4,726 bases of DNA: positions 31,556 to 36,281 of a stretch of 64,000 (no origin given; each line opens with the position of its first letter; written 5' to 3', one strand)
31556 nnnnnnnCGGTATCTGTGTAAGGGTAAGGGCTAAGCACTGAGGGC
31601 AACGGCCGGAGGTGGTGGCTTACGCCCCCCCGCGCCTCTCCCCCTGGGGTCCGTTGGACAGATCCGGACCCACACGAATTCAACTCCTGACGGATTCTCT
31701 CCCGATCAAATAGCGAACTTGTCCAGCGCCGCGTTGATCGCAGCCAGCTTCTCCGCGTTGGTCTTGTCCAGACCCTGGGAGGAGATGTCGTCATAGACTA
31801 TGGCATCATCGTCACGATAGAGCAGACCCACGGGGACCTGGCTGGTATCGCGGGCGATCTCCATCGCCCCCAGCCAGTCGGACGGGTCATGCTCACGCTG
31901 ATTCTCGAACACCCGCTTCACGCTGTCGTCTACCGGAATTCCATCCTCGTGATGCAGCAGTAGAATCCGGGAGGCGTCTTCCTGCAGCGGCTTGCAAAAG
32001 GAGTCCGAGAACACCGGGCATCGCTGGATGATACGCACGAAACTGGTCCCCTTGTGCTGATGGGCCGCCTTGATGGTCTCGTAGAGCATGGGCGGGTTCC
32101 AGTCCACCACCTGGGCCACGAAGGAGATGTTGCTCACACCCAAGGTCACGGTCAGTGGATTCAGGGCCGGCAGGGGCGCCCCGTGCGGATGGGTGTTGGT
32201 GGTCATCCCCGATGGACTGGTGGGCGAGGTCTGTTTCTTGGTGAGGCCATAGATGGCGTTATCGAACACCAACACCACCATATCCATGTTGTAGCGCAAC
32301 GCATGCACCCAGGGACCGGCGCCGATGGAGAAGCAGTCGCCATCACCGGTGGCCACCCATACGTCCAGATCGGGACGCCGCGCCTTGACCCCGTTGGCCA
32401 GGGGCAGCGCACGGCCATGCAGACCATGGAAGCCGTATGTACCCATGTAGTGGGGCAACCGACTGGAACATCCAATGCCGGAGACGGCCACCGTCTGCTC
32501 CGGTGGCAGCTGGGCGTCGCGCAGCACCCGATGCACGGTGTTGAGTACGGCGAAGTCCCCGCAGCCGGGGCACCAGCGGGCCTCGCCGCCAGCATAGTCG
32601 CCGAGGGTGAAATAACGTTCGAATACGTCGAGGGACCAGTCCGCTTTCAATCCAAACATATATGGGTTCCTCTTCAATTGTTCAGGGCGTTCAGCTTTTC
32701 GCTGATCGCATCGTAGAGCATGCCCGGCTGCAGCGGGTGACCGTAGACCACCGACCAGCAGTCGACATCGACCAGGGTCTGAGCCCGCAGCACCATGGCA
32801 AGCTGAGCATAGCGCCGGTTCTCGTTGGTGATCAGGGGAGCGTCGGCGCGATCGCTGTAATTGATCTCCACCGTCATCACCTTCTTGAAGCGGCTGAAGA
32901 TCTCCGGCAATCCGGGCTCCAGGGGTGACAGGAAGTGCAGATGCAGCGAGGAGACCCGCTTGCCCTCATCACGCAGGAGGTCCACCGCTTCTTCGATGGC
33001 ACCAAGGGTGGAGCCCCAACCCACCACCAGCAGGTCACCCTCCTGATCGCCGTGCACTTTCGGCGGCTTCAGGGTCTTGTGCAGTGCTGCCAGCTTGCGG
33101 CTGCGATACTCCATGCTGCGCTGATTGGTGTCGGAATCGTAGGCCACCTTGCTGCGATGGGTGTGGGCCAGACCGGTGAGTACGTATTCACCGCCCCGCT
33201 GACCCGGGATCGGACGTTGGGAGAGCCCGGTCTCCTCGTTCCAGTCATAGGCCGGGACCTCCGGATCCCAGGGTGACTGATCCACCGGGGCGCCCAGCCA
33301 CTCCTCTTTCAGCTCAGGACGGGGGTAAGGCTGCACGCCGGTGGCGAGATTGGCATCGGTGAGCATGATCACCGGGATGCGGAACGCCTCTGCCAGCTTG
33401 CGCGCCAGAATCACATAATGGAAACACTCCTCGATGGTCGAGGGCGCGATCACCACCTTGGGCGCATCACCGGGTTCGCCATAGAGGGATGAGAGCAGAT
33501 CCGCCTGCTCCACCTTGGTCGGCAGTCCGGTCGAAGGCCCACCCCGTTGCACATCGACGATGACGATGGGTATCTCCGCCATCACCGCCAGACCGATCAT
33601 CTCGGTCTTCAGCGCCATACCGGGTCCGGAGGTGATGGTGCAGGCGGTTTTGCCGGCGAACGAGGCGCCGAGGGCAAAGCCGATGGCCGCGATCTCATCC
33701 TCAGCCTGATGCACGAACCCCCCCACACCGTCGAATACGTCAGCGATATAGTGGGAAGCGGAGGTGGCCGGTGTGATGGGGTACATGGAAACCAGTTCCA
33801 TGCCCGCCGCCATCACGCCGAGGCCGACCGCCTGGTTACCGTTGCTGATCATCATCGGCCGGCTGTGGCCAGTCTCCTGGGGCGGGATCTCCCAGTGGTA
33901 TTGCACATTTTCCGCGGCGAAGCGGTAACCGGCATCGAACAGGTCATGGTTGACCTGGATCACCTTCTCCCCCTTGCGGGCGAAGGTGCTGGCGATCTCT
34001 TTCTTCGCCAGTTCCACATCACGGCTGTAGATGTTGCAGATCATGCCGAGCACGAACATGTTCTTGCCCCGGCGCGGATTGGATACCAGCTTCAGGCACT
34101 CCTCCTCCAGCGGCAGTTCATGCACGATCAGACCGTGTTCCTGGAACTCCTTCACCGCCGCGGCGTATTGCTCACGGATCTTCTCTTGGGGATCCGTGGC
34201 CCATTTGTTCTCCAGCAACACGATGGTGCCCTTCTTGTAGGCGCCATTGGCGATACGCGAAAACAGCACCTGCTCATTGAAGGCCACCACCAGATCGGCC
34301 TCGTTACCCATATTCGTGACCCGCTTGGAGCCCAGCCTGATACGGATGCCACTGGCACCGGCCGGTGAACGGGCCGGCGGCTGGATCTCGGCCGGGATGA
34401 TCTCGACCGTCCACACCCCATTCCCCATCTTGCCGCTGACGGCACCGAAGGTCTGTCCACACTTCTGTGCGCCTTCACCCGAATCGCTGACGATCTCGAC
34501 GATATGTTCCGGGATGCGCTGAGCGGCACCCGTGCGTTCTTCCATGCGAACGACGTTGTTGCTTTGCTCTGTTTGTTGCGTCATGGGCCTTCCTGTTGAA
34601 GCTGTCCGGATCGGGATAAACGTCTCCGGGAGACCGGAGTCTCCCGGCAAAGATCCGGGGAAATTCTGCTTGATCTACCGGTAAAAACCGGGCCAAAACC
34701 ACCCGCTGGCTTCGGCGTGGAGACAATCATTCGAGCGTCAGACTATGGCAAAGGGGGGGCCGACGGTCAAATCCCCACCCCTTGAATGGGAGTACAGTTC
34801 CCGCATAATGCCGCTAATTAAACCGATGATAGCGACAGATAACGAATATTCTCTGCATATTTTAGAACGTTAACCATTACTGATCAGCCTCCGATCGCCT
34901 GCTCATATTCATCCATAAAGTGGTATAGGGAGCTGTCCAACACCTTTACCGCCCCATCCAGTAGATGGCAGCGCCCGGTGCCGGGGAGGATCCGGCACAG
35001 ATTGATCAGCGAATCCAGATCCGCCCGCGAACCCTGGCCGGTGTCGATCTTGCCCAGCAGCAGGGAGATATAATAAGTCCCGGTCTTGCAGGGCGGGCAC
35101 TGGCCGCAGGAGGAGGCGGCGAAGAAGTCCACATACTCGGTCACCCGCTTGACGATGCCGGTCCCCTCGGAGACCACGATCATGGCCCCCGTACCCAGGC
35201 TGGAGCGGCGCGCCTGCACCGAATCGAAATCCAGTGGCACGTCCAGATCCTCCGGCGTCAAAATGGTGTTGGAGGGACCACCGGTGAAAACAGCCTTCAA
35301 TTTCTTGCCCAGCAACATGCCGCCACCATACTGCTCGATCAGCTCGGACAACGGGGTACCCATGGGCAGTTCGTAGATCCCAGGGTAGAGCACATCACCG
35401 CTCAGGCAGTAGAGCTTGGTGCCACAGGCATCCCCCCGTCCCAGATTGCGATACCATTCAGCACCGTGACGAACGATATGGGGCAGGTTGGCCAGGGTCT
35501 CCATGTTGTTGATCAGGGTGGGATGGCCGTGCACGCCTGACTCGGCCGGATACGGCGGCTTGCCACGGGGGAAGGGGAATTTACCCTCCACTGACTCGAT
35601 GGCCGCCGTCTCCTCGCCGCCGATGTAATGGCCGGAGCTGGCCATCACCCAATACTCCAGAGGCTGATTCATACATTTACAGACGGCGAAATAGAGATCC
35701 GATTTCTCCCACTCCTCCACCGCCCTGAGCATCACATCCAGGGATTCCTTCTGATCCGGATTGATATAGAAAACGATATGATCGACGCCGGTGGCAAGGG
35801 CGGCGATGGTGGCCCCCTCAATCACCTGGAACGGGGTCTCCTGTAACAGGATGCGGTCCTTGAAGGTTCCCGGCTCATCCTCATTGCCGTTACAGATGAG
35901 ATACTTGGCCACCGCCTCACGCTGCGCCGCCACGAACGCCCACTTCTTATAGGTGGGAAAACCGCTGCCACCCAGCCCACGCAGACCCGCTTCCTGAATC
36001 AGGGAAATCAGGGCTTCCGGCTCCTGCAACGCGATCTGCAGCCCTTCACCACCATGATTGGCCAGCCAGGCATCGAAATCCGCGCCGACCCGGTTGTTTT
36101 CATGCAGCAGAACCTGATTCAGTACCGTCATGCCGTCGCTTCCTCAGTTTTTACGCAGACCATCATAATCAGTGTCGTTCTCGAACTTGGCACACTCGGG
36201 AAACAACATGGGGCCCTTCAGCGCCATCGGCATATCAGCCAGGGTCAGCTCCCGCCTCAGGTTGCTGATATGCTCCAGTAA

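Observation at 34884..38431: Anchor-less FrdB-FrdA-NuoF gene trio: candidate soluble NADH-dependent fumarate reductase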

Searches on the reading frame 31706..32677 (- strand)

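Call 4: search_protein_families(library=pfam, proteins=[window:31706-32677:-])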
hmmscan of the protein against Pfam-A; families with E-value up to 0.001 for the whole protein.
window:31706-32677:- (323 aa): 2 families
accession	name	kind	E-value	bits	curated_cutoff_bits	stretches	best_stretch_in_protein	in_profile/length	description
PF02775.26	TPP_enzyme_C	-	9.6e-25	87.6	21.9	1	68-215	2-150/151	Thiamine pyrophosphate enzyme, C-terminal TPP binding domain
PF12367.13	PFO_beta_C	-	3.9e-06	27.3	24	1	255-297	16-59/66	Pyruvate ferredoxin oxidoreductase beta subunit C terminal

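Call 5: search_protein_families(library=ncbifam, proteins=[window:31706-32677:-])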
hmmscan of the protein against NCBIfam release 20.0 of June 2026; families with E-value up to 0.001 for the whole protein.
window:31706-32677:- (323 aa): 19 families
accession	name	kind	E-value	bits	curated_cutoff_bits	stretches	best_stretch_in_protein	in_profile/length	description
TIGR02177.1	PorB_KorB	subfamily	8.6e-69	232.2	261.9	1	34-308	2-265/286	2-oxoacid:acceptor oxidoreductase, beta subunit, pyruvate/2-ketoisovalerate family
NF041171.1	Oxoac_fdxbeta_Archa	equivalog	1.2e-64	218.5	423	1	34-303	4-264/296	2-oxoacid:ferredoxin oxidoreductase subunit beta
NF008820.0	PRK11866.1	equivalog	5.9e-64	216.2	402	1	33-224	15-205/287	2-oxoacid ferredoxin oxidoreductase subunit beta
NF008821.0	PRK11869.1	equivalog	1e-58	198.5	438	1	32-224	13-204/286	2-oxoacid ferredoxin oxidoreductase subunit beta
NF007207.0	PRK09628.1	equivalog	4.3e-41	141.4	364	1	33-222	16-204/277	2-oxoglutarate ferredoxin oxidoreductase subunit beta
NF008819.1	PRK11865.1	equivalog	3.7e-11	42.8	405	1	33-221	18-213/300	pyruvate synthase subunit PorB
TIGR03336.1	IOR_alpha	equivalog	1.1e-09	37.1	650.9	1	35-223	358-534/595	indolepyruvate ferredoxin oxidoreductase subunit alpha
NF008818.0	PRK11864.1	subfamily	6.4e-09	35.4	405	1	35-222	20-210/300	3-methyl-2-oxobutanoate dehydrogenase subunit beta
NF045792.1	OxalOxredbeta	equivalog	2.2e-08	33.5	590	1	104-221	102-226/311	oxalate oxidoreductase subunit beta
NF006122.0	PRK08266.1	subfamily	2.5e-06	26.3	571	1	77-149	394-465/543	hypothetical protein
NF006203.0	PRK08327.1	equivalog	2.7e-06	26.2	456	1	82-162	429-510/571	thiamine pyrophosphate-requiring protein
NF006052.0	PRK08199.1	subfamily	5.6e-06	24.9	539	1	87-145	417-474/559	thiamine pyrophosphate protein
NF004813.0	PRK06163.1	equivalog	3.4e-05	23.6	240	1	85-154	57-126/202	hypothetical protein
TIGR02176.1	pyruv_ox_red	equivalog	4.5e-05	21.5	911.35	1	106-217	956-1067/1167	pyruvate:ferredoxin (flavodoxin) oxidoreductase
TIGR03846.1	sulfopy_beta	equivalog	8.2e-05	22.6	221.5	1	83-154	40-111/182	sulfopyruvate decarboxylase subunit beta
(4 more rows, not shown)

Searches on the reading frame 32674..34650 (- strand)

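Call 4: search_protein_families(library=pfam, proteins=[window:32674-34650:-])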
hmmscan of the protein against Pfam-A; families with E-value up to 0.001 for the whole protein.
window:32674-34650:- (658 aa): 4 families
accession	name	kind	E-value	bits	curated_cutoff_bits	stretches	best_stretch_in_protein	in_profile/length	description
PF01855.24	POR_N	-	1.8e-47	162.5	27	1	278-451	2-174/231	Pyruvate flavodoxin/ferredoxin oxidoreductase, thiamine diP-bdg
PF01558.24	POR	-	1e-19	71.8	27.4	1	58-242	2-172/173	Pyruvate ferredoxin/flavodoxin oxidoreductase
PF17147.9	PFOR_II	-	3.3e-05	24.6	27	1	539-608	2-72/102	Pyruvate:ferredoxin oxidoreductase core domain II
PF02780.25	Transketolase_C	-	0.00082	19.7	25.9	0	537-596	9-69/124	Transketolase, C-terminal domain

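Call 5: search_protein_families(library=ncbifam, proteins=[window:32674-34650:-])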
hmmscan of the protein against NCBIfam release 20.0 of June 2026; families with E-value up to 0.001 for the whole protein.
window:32674-34650:- (658 aa): 13 families
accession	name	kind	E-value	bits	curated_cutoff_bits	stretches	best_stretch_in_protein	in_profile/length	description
TIGR03710.1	OAFO_sf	subfamily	3.6e-153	511.1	482.75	1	50-603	3-529/561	2-oxoacid:acceptor oxidoreductase subunit alpha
NF041170.1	Oxoac_fdxalpha_Archa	equivalog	1.8e-78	264.4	800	1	189-604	162-588/636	2-oxoacid:ferredoxin oxidoreductase subunit alpha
NF006412.0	PRK08659.1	equivalog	1.7e-71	241.4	411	1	266-598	5-336/378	2-oxoacid:acceptor oxidoreductase subunit alpha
NF007206.0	PRK09627.1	equivalog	1.5e-58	198.5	579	1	267-599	4-337/375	2-oxoglutarate synthase subunit alpha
NF005507.0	PRK07119.1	subfamily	1.3e-43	149.2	399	1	267-442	5-180/352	3-methyl-2-oxobutanoate dehydrogenase subunit VorB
NF006232.0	PRK08366.1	equivalog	2.8e-21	75.6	646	2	268-433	9-170/394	2-ketoisovalerate ferredoxin oxidoreductase subunit alpha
NF040682.1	PorA_Arch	equivalog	5.7e-17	61.7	550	1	268-434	5-169/387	pyruvate synthase subunit PorA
NF045764.1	PhenlGlyoxDHPadG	equivalog_domain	3.8e-14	52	700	1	266-434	2-168/398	NADH-dependent phenylglyoxylate dehydrogenase subunit alpha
NF007201.0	PRK09622.1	equivalog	9e-12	44.6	590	1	268-435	12-177/405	2-oxoacid:ferredoxin oxidoreductase subunit alpha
NF006233.0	PRK08367.1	equivalog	1.7e-10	40.3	625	1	269-442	7-179/394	pyruvate ferredoxin oxidoreductase subunit alpha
TIGR03336.1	IOR_alpha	equivalog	1.8e-07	29.9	650.9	1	271-432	7-162/595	indolepyruvate ferredoxin oxidoreductase subunit alpha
TIGR02176.1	pyruv_ox_red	equivalog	3.9e-07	28.3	911.35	0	527-578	254-305/1167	pyruvate:ferredoxin (flavodoxin) oxidoreductase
NF005324.0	PRK06853.1-4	equivalog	1.8e-05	24.7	222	1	176-249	120-193/196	indolepyruvate oxidoreductase subunit beta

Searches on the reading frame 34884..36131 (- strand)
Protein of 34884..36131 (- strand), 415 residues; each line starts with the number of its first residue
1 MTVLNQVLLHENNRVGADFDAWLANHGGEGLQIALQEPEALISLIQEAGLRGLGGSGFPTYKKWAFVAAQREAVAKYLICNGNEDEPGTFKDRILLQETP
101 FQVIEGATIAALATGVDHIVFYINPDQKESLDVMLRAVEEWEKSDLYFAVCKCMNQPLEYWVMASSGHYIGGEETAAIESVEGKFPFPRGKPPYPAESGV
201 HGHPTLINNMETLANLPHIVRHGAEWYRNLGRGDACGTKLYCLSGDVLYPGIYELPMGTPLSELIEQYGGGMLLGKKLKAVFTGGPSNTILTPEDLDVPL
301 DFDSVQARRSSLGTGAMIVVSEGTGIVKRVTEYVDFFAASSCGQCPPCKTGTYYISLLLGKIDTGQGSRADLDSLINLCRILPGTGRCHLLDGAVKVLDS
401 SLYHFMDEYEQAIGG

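Call 4: search_protein_families(library=pfam, proteins=[window:34884-36131:-])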
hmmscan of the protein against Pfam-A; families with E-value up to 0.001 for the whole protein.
window:34884-36131:- (415 aa): 4 families
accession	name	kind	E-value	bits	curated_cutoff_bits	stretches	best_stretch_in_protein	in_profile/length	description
PF01512.22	Complex1_51K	-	5.3e-41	140.4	31.2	1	45-217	1-149/150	Nuo51 FMN-binding domain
PF10589.14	NADH_4Fe-4S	-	4.4e-21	75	23.5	1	330-411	3-84/85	NADH-ubiquinone oxidoreductase-F iron-sulfur binding region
PF10531.15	SLBB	-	8.8e-10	38.7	27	1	241-287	2-51/55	SLBB domain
PF22461.2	SLBB_2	-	1.8e-06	28.4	27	1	239-295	1-59/79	SLBB domain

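Call 5: search_protein_families(library=ncbifam, proteins=[window:34884-36131:-])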
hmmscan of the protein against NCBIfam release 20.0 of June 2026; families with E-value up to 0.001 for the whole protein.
window:34884-36131:- (415 aa): 6 families
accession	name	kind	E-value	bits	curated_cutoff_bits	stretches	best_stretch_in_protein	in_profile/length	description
TIGR01959.1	nuoF_fam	equivalog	5.1e-118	394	558.65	1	20-413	15-410/410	NADH-quinone oxidoreductase subunit NuoF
NF010120.0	PRK13596.1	equivalog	3.4e-96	322.4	389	1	34-413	36-417/433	NADH-quinone oxidoreductase subunit NuoF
NF008436.0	PRK11278.1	equivalog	6.7e-92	308.7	749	1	21-413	29-426/448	NADH-quinone oxidoreductase subunit NuoF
NF003454.1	PRK05035.1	equivalog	3.5e-16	58.8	345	1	32-143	117-223/556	electron transport complex subunit RsxC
TIGR01945.1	rnfC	subfamily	1.2e-15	57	245.95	1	36-141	119-221/435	RnfABCDGE type electron transport complex subunit C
TIGR04481.1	PR_assoc_PrdC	equivalog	1.3e-10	40.6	490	1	35-222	70-228/425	proline reductase-associated electron transfer protein PrdC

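Call 38: search_solved_structures(query=window:34884-36131:-, show_alignments=2, max_evalue=1e-30)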
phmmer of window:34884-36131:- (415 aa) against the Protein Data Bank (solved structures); distinct sequences matched with E-value up to 1e-30: 61 (the best 60 are shown).
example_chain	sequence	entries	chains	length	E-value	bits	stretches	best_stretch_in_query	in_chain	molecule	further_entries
7p64_F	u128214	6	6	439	1.4e-87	297.4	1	19-413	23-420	NADH-quinone oxidoreductase subunit F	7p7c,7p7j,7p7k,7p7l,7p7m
7p61_F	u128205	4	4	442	1.4e-87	297.3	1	19-413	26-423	NADH-quinone oxidoreductase subunit F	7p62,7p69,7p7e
7awt_F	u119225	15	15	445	1.5e-87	297.3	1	19-413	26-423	NADH-quinone oxidoreductase subunit F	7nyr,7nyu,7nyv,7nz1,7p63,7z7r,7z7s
9q8i_F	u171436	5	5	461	1.7e-87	297.1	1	19-413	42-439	NADH-quinone oxidoreductase subunit F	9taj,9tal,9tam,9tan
8e9g_F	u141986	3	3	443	1.7e-87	297.1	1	23-412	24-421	NADH-quinone oxidoreductase subunit F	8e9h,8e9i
6q9c_B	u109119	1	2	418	9.4e-86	291.3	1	2-411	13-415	NADH-quinone oxidoreductase subunit F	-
7q5y_C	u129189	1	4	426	9.7e-86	291.3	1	2-411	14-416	NADH-quinone oxidoreductase subunit F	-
6hl2_B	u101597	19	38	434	1e-85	291.2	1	2-411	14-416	NADH-quinone oxidoreductase subunit F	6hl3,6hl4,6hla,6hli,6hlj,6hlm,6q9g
9fdj_B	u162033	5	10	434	2.2e-85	290.1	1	2-411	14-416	NADH-quinone oxidoreductase subunit F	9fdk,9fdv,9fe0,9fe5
6q9k_B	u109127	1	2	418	2.4e-85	290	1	2-411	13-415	NADH-quinone oxidoreductase subunit F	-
6r7p_B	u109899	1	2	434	2.7e-85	289.8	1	2-411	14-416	NADH-quinone oxidoreductase subunit F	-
9fii_B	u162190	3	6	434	3.6e-85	289.4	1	2-411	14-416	NADH-quinone oxidoreductase subunit F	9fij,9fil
9fe7_B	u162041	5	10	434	1.8e-84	287.1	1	2-411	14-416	NADH-quinone oxidoreductase subunit F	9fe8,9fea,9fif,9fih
7t2r_B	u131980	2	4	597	4.2e-84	285.9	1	22-410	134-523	NiFe hydrogenase subunit B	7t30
2fug_1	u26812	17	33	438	1.7e-83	283.9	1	19-409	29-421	NADH-quinone oxidoreductase chain 1 | NADH-QUINONE OXIDOREDUCTASE SUBUNIT 1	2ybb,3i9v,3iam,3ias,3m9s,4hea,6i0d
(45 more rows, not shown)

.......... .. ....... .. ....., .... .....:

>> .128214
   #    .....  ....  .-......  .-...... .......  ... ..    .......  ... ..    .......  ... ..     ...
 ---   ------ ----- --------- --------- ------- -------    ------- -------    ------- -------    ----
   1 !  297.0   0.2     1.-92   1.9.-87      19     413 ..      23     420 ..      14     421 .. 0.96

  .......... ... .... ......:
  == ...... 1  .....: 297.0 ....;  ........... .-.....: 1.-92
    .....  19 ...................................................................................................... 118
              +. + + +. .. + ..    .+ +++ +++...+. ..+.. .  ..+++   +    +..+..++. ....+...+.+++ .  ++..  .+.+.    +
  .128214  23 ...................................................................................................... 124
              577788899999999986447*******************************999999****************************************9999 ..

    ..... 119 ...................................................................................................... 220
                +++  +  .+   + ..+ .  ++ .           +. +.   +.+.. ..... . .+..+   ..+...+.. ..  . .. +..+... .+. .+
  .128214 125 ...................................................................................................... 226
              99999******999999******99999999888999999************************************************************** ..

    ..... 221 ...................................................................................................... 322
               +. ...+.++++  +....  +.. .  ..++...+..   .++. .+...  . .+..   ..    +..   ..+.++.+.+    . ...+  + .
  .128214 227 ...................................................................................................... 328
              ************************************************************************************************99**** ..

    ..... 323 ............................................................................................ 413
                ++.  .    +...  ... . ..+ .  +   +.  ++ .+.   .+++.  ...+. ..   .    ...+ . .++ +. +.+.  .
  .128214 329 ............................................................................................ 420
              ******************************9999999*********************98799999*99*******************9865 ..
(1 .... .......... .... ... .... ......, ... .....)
